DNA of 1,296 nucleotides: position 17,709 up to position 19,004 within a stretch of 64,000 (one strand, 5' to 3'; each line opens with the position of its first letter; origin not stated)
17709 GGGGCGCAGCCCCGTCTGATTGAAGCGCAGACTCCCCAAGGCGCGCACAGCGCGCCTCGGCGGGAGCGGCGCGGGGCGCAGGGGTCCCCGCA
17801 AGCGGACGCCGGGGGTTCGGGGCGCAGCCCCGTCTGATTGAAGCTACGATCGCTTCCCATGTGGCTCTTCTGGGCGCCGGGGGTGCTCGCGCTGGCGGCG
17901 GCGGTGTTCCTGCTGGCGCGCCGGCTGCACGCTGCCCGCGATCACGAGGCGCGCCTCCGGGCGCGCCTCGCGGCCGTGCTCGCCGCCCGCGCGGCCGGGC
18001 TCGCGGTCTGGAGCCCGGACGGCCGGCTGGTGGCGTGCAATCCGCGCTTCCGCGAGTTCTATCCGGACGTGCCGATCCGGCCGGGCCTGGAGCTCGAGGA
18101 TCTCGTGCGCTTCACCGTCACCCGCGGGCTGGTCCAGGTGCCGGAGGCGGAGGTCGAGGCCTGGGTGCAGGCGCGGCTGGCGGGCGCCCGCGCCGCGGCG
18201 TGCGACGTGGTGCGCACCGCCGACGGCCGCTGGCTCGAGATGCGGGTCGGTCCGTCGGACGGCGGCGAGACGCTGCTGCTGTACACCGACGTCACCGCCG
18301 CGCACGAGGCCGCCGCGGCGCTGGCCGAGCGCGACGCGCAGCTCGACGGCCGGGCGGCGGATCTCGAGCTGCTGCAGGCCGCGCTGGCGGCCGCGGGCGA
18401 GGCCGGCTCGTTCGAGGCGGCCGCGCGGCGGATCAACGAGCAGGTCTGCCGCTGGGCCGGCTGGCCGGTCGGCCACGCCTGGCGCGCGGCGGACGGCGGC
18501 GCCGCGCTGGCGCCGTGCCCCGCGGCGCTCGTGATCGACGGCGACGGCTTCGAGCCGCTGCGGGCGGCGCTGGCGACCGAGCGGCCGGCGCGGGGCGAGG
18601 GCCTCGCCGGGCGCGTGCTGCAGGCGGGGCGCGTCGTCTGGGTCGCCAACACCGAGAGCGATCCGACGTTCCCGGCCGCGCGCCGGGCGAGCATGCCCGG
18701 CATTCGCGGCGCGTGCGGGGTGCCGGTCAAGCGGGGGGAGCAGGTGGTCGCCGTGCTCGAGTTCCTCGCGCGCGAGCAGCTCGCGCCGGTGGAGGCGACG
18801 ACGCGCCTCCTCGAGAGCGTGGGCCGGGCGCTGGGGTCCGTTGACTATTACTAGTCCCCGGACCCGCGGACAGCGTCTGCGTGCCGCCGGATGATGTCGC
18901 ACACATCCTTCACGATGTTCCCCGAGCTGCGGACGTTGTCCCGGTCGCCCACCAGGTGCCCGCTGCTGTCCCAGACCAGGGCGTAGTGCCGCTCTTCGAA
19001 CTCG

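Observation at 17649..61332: Dense family of about 105-130-bp G+C-rich structured intergenic repeats: 11 copies at 9 loci in 44 kb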

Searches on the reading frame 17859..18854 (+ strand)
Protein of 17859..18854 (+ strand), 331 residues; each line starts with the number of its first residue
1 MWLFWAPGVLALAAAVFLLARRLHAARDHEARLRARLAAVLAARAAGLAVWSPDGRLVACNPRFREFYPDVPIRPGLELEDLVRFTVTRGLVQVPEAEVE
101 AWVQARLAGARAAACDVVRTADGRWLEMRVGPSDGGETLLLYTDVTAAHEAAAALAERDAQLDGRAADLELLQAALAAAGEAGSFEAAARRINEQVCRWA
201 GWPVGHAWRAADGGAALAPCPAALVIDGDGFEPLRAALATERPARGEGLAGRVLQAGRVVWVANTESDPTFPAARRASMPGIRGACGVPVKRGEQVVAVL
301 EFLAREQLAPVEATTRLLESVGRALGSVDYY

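Call 64: search_protein_families(library=pfam, proteins=[window:17859-18854:+])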
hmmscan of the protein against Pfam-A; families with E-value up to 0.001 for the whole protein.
window:17859-18854:+ (331 aa): 3 families
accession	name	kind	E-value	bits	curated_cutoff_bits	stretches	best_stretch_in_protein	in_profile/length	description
PF12860.13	PAS_7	-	7.5e-17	62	27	1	46-152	6-114/115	PAS fold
PF13185.12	GAF_2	-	6.6e-12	46.2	28.6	1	184-326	3-132/136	GAF domain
PF01590.32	GAF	-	6.3e-08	33.7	22.4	1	222-326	21-130/133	GAF domain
